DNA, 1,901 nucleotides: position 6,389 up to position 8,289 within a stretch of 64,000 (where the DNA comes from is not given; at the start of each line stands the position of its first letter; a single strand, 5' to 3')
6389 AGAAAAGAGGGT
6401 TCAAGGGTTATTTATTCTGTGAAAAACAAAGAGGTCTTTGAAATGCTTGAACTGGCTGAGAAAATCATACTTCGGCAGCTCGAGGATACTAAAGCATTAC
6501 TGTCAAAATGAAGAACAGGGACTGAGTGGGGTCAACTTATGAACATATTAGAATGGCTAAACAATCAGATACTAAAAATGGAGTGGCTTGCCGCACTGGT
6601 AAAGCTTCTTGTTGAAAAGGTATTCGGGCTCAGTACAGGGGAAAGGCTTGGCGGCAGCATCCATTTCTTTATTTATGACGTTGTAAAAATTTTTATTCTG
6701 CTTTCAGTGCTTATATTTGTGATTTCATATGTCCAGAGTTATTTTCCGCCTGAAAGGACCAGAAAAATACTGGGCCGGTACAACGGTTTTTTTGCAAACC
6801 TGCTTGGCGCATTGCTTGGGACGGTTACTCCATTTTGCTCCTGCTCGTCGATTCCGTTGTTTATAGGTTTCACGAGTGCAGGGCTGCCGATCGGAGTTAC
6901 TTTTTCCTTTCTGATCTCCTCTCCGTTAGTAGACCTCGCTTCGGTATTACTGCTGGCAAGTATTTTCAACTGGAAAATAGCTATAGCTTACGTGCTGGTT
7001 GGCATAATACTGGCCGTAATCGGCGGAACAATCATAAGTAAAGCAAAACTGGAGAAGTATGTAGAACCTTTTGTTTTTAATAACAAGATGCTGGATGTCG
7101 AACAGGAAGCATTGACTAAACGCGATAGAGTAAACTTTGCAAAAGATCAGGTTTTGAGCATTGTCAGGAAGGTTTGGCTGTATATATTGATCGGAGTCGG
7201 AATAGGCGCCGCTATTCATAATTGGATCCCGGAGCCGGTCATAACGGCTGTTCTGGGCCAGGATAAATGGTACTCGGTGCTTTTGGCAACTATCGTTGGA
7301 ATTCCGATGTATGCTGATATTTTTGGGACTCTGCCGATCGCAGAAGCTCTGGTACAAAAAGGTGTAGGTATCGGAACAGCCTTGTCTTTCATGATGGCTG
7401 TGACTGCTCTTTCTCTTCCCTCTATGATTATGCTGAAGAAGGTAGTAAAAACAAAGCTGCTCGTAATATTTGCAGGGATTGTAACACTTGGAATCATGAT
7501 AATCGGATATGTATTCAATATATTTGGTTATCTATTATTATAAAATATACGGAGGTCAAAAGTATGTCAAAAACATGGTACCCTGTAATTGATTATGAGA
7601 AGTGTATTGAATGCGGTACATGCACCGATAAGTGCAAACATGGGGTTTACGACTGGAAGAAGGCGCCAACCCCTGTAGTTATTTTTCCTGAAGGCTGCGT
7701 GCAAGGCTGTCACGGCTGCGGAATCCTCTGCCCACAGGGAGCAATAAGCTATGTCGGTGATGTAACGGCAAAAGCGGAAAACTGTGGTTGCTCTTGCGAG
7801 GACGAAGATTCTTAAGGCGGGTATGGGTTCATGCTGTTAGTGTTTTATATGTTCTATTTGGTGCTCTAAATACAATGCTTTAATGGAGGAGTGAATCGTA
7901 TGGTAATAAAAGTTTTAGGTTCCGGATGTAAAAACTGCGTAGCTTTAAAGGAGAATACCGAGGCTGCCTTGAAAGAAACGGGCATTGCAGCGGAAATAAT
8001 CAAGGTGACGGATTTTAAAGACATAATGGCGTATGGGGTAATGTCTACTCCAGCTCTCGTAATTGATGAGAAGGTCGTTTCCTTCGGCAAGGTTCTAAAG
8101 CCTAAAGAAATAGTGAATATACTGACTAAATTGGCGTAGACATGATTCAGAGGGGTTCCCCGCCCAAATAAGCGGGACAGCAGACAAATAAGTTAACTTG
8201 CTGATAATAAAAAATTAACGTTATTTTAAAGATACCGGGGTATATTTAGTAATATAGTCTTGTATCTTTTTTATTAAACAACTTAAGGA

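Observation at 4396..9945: Two tandem 'winged-helix repressor + CxC permease' modules ending in a CoADR-rhodanese fusion: an uncharacterised thiol-reactive island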

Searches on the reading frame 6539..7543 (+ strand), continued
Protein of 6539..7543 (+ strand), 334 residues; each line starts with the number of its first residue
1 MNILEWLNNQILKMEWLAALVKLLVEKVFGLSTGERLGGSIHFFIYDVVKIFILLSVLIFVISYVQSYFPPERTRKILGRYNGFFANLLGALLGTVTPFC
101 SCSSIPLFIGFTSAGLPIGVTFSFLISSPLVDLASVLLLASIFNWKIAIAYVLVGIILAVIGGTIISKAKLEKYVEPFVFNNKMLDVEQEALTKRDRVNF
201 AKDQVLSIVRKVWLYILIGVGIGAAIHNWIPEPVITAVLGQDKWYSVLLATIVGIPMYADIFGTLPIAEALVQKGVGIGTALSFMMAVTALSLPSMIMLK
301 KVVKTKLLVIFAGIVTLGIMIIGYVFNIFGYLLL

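Call 56: get_annotated_region(hit=H1, flank=6000)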
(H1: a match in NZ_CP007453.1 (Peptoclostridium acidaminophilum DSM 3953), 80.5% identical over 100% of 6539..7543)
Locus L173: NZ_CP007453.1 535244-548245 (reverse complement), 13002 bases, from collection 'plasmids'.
description: Peptoclostridium acidaminophilum DSM 3953 strain al-2 plasmid EAL2_808p, complete sequence
organism: Peptoclostridium acidaminophilum DSM 3953 (NCBI taxid 1286171)
taxonomy: Bacteria; Bacillota; Clostridia; Peptostreptococcales; Peptoclostridiaceae; Peptoclostridium; Peptoclostridium acidaminophilum; Peptoclostridium acidaminophilum DSM 3953
host: -; source: black mud; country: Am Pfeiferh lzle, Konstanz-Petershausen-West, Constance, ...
typing (MOB-suite, as given by PLSDB): non-mobilizable
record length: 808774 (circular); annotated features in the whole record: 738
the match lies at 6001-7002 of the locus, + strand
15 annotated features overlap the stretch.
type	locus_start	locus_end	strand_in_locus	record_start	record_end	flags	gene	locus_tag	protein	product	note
CDS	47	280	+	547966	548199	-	-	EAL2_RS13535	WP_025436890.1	thioredoxin family protein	-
CDS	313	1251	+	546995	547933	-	-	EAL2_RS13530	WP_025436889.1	CobW family GTP-binding protein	-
CDS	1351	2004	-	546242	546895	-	-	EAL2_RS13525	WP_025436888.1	class I SAM-dependent methyltransferase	-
CDS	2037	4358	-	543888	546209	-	helD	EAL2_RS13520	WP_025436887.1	RNA polymerase recycling motor HelD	-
CDS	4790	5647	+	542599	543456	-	-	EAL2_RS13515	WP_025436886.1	universal stress protein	-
CDS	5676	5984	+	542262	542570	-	-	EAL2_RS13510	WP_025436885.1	metalloregulator ArsR/SmtB family transcription factor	GO:0006355 - regulation of DNA-templated transcription [Evidence IEA]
CDS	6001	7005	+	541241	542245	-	-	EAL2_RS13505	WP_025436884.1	permease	-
CDS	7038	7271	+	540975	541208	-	-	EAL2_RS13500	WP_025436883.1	thioredoxin family protein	-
CDS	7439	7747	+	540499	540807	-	-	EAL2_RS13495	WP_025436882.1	hypothetical protein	-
CDS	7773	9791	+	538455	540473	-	-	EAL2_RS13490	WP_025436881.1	V-type ATP synthase subunit I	-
CDS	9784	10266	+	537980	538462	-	-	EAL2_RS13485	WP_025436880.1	V-type ATP synthase subunit K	-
CDS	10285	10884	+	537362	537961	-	-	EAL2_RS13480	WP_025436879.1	V-type ATP synthase subunit E family protein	GO:1902600 - proton transmembrane transport [Evidence IEA]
CDS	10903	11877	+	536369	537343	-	-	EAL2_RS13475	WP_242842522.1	V-type ATPase subunit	-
CDS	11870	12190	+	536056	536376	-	-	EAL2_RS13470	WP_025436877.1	V-type ATP synthase subunit F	GO:0034220 - monoatomic ion transmembrane transport [Evidence IEA]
CDS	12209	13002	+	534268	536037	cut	-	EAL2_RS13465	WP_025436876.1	V-type ATP synthase subunit A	-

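Call 81: predict_structure(alignment_id=A2)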
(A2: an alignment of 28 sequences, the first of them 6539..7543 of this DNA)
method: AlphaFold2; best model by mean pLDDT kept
length: 334 residues; sequences in the alignment: 28
mean_pLDDT: 73.2   pTM: 0.71
mean pLDDT of the five models: 73.2, 71.5, 69.0, 62.3, 60.7
residues with pLDDT >= 90: 10; 70-90: 226; 50-70: 62; < 50: 36
segments of 3 or more residues with pLDDT < 50: 1-5, 7-13, 24-31, 33-35, 179-187
pLDDT, mean of each block of 10 residues (from residue 1): 45 50 45 51 70 77 75 67 80 73 72 78 84 73 77 89 86 63 44 78 77 76 73 81 86 78 74 85 85 77 83 90 83 53
secondary structure, 60 per line:
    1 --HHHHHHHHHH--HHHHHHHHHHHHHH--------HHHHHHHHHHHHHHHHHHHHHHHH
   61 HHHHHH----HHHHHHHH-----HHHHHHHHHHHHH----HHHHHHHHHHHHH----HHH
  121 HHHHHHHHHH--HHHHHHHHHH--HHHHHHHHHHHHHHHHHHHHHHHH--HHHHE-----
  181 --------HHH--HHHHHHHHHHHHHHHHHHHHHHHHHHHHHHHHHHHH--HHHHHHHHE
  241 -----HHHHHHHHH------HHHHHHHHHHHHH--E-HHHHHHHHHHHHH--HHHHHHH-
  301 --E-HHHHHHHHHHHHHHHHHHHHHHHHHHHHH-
elements in order: H3-12 H15-28 H37-66 H71-78 H84-96 H101-113 H118-130 H133-142 H145-168 H171-174 H194-229 H232-239 H246-254 H261-273 H278-290 H293-299 H305-333

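Call 84: search_protein_families(library=ncbifam, proteins=[L046:10814-11407:+, L042:11644-12492:+, L044:9051-9971:+, L002:14654-14929:+, L071:8795-9073:+, L009:10167-10727:+, L009:10706-11260:+, L002:9285-9830:+, L057:9347-9871:+], max_evalue=0.0001)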
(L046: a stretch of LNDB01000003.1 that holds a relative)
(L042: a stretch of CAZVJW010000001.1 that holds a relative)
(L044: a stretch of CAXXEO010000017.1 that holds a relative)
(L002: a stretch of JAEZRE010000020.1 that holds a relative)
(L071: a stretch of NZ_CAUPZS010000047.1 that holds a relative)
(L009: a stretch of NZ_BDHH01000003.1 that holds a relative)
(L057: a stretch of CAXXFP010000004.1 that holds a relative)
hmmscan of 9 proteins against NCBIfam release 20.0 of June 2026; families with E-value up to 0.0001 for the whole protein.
L046:10814-11407:+ (197 aa): 67 families (the best 25 are shown)
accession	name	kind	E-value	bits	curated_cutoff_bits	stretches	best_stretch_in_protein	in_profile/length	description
NF007215.0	PRK09637.1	equivalog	6.9e-48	163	212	1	3-187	3-176/181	RNA polymerase sigma factor SigZ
TIGR02959.1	SigZ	equivalog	1.3e-45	155.3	168.65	1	7-186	1-169/170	RNA polymerase sigma factor SigZ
TIGR02950.1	SigM_subfam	subfamily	9.9e-22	77.5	147.95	1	4-165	3-158/159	RNA polymerase sigma factor, SigM family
TIGR02985.1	Sig70_bacteroi1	subfamily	4.1e-21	75.9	126.4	1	4-163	4-160/162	RNA polymerase sigma-70 factor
TIGR02937.1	sigma70-ECF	superfamily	1.8e-20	73.2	42.9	1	4-162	4-162/165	sigma-70 family RNA polymerase sigma factor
NF009166.1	PRK12513.1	equivalog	1e-18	67.8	206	1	4-167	25-188/193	RNA polymerase sigma factor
NF058625.1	sigma_PG0214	equivalog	5.3e-17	62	130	1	10-166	13-162/170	GFO_1088 family ECF-type sigma factor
TIGR02989.1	Sig-70_gvs1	subfamily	1.3e-15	57.7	124.55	1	5-162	5-155/158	RNA polymerase sigma-70 factor, Rhodopirellula/Verrucomicrobium family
TIGR02952.1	Sig70_famx2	equivalog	2.4e-15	56.8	206.45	1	6-126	16-131/170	ECF subfamily RNA polymerase sigma factor, BldN family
NF007227.0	PRK09645.1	subfamily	3e-15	56.6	202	1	9-167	21-172/177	sigma-70 family RNA polymerase sigma factor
NF007225.0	PRK09643.1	equivalog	2.7e-14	53.3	190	1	4-171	30-188/204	RNA polymerase sigma factor SigM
NF007226.0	PRK09644.1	equivalog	4.3e-14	52.9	199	1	3-166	3-158/166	RNA polymerase sigma factor SigM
NF009168.0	PRK12515.1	subfamily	9.4e-14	51.3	236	1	5-168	26-182/189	RNA polymerase sigma factor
NF009171.0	PRK12518.1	equivalog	1.2e-13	51.3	208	1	4-166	30-185/191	RNA polymerase sigma factor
NF004113.0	PRK05602.1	equivalog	1.6e-13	50.7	208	1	12-167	56-203/211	RNA polymerase sigma factor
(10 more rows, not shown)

L042:11644-12492:+ (282 aa): 47 families (the best 25 are shown)
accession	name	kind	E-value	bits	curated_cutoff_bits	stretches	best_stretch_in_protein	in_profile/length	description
NF008823.0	PRK11873.1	subfamily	1.1e-109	366.2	263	1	8-270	2-269/272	arsenite methyltransferase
NF047649.1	MTase_UXPK_star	exception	1.8e-50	171.6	460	1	8-236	8-228/283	methyltransferase/UXPK-star double selenoprotein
NF041537.1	ArsM_AhpD_UU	exception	3.8e-49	167.3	510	1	9-234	9-225/345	arsenite methyltransferase/AhpD domain selenoprotein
NF040538.1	methyl_ArsM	equivalog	6.2e-44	150.6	500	2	150-239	167-258/356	arsinothricin biosynthesis methyltransferase ArsM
NF041536.1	ArsM_DUF2284_UU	exception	4.8e-42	143.9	575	1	46-236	36-227/459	arsenite methyltransferase/DUF2284 domain selenoprotein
NF038099.1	AsSugarArsM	exception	1.6e-31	109.7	400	1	68-239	41-221/321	arsenosugar biosynthesis arsenite methyltransferase ArsM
NF045667.1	MTase_DVU1556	equivalog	2.1e-27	96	155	1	78-243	15-170/213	DVU_1556 family methyltransferase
NF040539.1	AST_met_ArsM_2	exception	6.1e-22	78.7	240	1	87-235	58-209/262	putative arsinothricin biosynthesis methyltransferase ArsM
NF001240.0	PRK00216.1-1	equivalog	1.5e-18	66.7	378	1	78-191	56-170/251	bifunctional demethylmenaquinone methyltransferase/2-methoxy-6-polyprenyl-1,4-benzoquinol methylase UbiE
TIGR02072.1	BioC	equivalog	1.4e-17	64.4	184.95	1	87-194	36-137/244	malonyl-ACP O-methyltransferase BioC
NF001244.0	PRK00216.1-5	equivalog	4.7e-17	62.1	216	1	81-196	44-160/236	bifunctional demethylmenaquinone methyltransferase/2-methoxy-6-polyprenyl-1,4-benzoquinol methylase UbiE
NF052510.1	methyltran_MpqE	exception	4.4e-16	59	335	1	79-187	40-149/234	methyl-plastoquinone biosynthesis methyltransferase MpqE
TIGR01934.1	MenG_MenH_UbiE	subfamily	9.5e-16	57.8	158.35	1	82-196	36-148/223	ubiquinone/menaquinone biosynthesis methyltransferase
NF043040.1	corrin_prot_MT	hypoth_equivalog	5.3e-15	55.4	180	1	80-198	36-156/216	corrinoid protein-associated methyltransferase CpaM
TIGR02752.1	MenG_heptapren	equivalog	6.3e-15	55.3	419.85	1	82-189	42-149/231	demethylmenaquinone methyltransferase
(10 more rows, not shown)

L044:9051-9971:+ (306 aa): 10 families
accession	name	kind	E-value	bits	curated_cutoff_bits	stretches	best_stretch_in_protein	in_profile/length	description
TIGR01297.1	CDF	superfamily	2.3e-77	260.1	82.35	1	25-296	5-283/285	cation diffusion facilitator family transporter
NF002923.0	PRK03557.1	equivalog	3.8e-64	216.9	408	1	13-302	11-298/313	CDF family zinc transporter ZitB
NF033827.1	CDF_efflux_DmeF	equivalog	1.2e-31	110.2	250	2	22-151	15-145/309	CDF family Co(II)/Ni(II) efflux transporter DmeF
NF033615.1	CDF_MamM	equivalog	1.5e-25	90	350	1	28-289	14-282/290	magnetosome biogenesis CDF transporter MamM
NF050169.1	CatEfflxFieF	equivalog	3.9e-25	88.6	420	1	32-282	15-267/282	cation efflux pump FieF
NF052621.1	MngEfTpMntE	equivalog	1.8e-21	76.8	500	1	31-292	12-278/293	manganese efflux transporter MntE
NF033616.1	CDF_MamB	equivalog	2.3e-20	73.2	350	1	31-289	15-274/284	magnetosome biogenesis CDF transporter MamB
NF007064.0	PRK09509.1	equivalog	1.5e-18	66.8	447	1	38-282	26-272/300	CDF family cation-efflux transporter FieF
NF052602.1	Zn_efflux_Cdf31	equivalog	3.6e-17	62.7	460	1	25-295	10-289/299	CDF family zinc efflux transporter Cdf31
NF040994.1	MamV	equivalog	1.1e-11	44.4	500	1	42-283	31-273/319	CDF transporter MamV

L002:14654-14929:+ (91 aa): 1 family
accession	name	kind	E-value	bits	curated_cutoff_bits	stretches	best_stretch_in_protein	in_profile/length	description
NF038090.1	IscA_HesB_Se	subfamily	5.7e-07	29.8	85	1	2-76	3-79/101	IscA/HesB family protein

L071:8795-9073:+ (92 aa): 1 family
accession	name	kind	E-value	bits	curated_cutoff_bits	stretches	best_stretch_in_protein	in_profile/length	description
NF053529.1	Sp36_fam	equivalog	1e-07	31.8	50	1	29-67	1-35/50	Sp36 family protein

L009:10167-10727:+ (186 aa): 0 families

L009:10706-11260:+ (184 aa): 0 families

L002:9285-9830:+ (181 aa): 8 families
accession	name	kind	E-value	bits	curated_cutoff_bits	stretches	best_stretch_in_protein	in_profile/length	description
TIGR01068.1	thioredoxin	equivalog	8.3e-14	51.6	96.8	1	65-133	11-79/101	thioredoxin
NF008229.0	PRK10996.1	equivalog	1.4e-10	41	125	1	60-130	44-114/141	thioredoxin TrxC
NF006898.0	PRK09381.1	equivalog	7.2e-10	39.2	138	1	58-130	12-83/109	thioredoxin TrxA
NF002854.0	PRK03147.1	subfamily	3e-06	27.3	170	0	13-101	5-95/176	thiol-disulfide oxidoreductase ResA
NF045694.1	seleno_TsoB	exception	3.2e-06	25.5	805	1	61-135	467-549/572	rhodanese/DsbD fusion-like selenoprotein TsoB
NF047697.1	ThioredTrxAClost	equivalog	9.2e-06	25.8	140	1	62-133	11-81/105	thioredoxin TrxA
TIGR01126.1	pdi_dom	equivalog_domain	2.2e-05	24.7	107.2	1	70-135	16-85/105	protein disulfide-isomerase domain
NF001419.0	PRK00293.1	subfamily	4.9e-05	22.1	330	1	15-136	420-551/574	protein-disulfide reductase DsbD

L057:9347-9871:+ (174 aa): 1 family
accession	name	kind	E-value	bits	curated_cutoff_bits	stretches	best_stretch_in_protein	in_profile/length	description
NF049942.1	DF_fam_seleno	subfamily_domain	3.5e-15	55.8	70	1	46-139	11-96/96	DF family (seleno)protein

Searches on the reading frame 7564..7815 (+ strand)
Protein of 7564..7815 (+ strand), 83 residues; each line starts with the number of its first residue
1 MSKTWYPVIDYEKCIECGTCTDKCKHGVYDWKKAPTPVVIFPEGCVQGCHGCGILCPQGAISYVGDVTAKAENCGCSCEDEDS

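Call 3: search_protein_families(library=pfam, proteins=[window:7564-7815:+], max_evalue=0.01)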
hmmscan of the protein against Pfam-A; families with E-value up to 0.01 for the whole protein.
window:7564-7815:+ (83 aa): 8 families
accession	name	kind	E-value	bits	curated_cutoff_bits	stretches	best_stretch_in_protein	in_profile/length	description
PF00037.32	Fer4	-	4e-07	30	21.1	1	7-28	1-22/24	4Fe-4S binding domain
PF13187.11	Fer4_9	-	4.6e-07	30.2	27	1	13-61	1-52/52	4Fe-4S dicluster domain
PF13237.11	Fer4_10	-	1.5e-06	28.5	25.5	1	7-57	2-53/53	4Fe-4S dicluster domain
PF12797.12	Fer4_2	-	2e-06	27.8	24.5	1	5-25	1-21/22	4Fe-4S binding domain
PF12838.12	Fer4_7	-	6.3e-06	27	27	1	13-60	1-52/52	4Fe-4S dicluster domain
PF12837.12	Fer4_6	-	8.4e-06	25.9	25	1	7-29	2-24/24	4Fe-4S binding domain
PF14697.11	Fer4_21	-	5e-05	23.8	35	1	8-61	2-57/59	4Fe-4S dicluster domain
PF12800.12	Fer4_4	-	0.0012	19.5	24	1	11-25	1-15/17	4Fe-4S binding domain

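Call 4: search_protein_families(library=ncbifam, proteins=[window:7564-7815:+], max_evalue=0.01)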
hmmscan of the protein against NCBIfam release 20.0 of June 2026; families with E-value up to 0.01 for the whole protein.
window:7564-7815:+ (83 aa): 29 families (the best 25 are shown)
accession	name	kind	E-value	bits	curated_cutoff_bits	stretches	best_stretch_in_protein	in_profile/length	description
NF043039.1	HgcAB_like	equivalog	7.3e-06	25.8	285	1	8-62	296-350/350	HgcAB-like fusion protein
NF040864.1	HgcB_ferredoxin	equivalog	1e-05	25.3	99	1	10-64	12-64/93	mercury methylation ferredoxin HgcB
TIGR02179.1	PorD_KorD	subfamily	2.2e-05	24.5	60.05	1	4-64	17-75/78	2-oxoacid:acceptor oxidoreductase, delta subunit, pyruvate/2-ketoisovalerate family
NF038196.1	ferrodoxin_EFR1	subfamily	5.7e-05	23.3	75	1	12-71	184-238/242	EFR1 family ferrodoxin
NF058577.1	FdxA_fam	equivalog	9.4e-05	22.5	65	1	8-25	32-49/52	4Fe-4S ferredoxin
NF004546.0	PRK05888.3-3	equivalog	0.00013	21.5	260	1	4-25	99-120/196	NADH-quinone oxidoreductase subunit NuoI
NF040770.1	hetero_SS_HdrA2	exception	0.00013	20.2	1100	1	7-63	572-625/777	CoB-CoM heterodisulfide reductase HdrA2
NF006221.0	PRK08348.1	subfamily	0.00018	21.2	124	1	9-66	41-97/136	NADH-plastoquinone oxidoreductase subunit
NF043069.1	T4HPD_activ_SAM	equivalog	0.0002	20.8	425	1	10-69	49-105/299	trans-4-hydroxy-L-proline dehydratase activase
NF004541.0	PRK05888.2-2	equivalog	0.00024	21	217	1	5-25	87-107/168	NADH-quinone oxidoreductase subunit NuoI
NF040612.1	F420_dehyd_FpoI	exception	0.00027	20.7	180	1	3-31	73-101/135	F420H2 dehydrogenase subunit FpoI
NF041891.1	hdrA_Methbact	equivalog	0.00027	19.3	1300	1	8-69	568-626/762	ferredoxin:CoB-CoM heterodisulfide reductase subunit HdrA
TIGR04395.1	cutC_activ_rSAM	equivalog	0.00028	20.3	360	1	8-69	50-111/309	choline TMA-lyase-activating enzyme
TIGR02700.1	flavo_MJ0208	hypoth_equivalog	0.00028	20.2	251.35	1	8-63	144-196/234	dihydromethanopterin reductase (acceptor)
NF042987.1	OGOR_delta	exception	0.00033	20.7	125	1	9-62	28-86/89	2-oxoglutarate ferredoxin oxidoreductase subunit delta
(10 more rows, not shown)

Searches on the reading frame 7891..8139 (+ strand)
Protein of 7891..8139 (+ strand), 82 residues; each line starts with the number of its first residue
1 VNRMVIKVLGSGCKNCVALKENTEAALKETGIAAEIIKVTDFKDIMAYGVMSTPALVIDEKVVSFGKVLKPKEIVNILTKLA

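Call 3: search_protein_families(library=pfam, proteins=[window:7891-8139:+], max_evalue=0.01)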
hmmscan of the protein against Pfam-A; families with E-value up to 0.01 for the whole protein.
window:7891-8139:+ (82 aa): 3 families
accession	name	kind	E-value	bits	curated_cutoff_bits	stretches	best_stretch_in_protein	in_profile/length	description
PF13192.12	Thioredoxin_3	-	7e-29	100.1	24.8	1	4-78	1-75/76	Thioredoxin domain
PF00462.30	Glutaredoxin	-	0.0087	16.7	22.9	0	11-63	7-60/60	Glutaredoxin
PF13462.12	Thioredoxin_4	-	0.0095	16.6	23.2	0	19-64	108-151/165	Thioredoxin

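Call 4: search_protein_families(library=ncbifam, proteins=[window:7891-8139:+], max_evalue=0.01)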
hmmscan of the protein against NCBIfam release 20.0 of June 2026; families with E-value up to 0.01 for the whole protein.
window:7891-8139:+ (82 aa): 5 families
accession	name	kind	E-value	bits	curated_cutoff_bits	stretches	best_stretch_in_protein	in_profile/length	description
TIGR00412.2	redox_disulf_2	subfamily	5.4e-29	100.4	62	1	6-79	2-75/75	MTH895/ArsE family thioredoxin-like protein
TIGR03143.1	AhpF_homolog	hypoth_equivalog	1.5e-07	30.4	687.65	1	12-68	487-545/555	putative alkyl hydroperoxide reductase F subunit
TIGR00411.1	redox_disulf_1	equivalog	2.3e-06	27.6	92.75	1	9-67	6-68/82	MJ0307 family thioredoxin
TIGR02187.2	PDO_seleno_TRX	equivalog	1.3e-05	24.6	185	1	13-76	140-205/209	protein disulfide oxidoreductase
TIGR02196.1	GlrX_YruB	hypoth_equivalog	0.0012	19.3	88.55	1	12-64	9-63/74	glutaredoxin-like protein, YruB-family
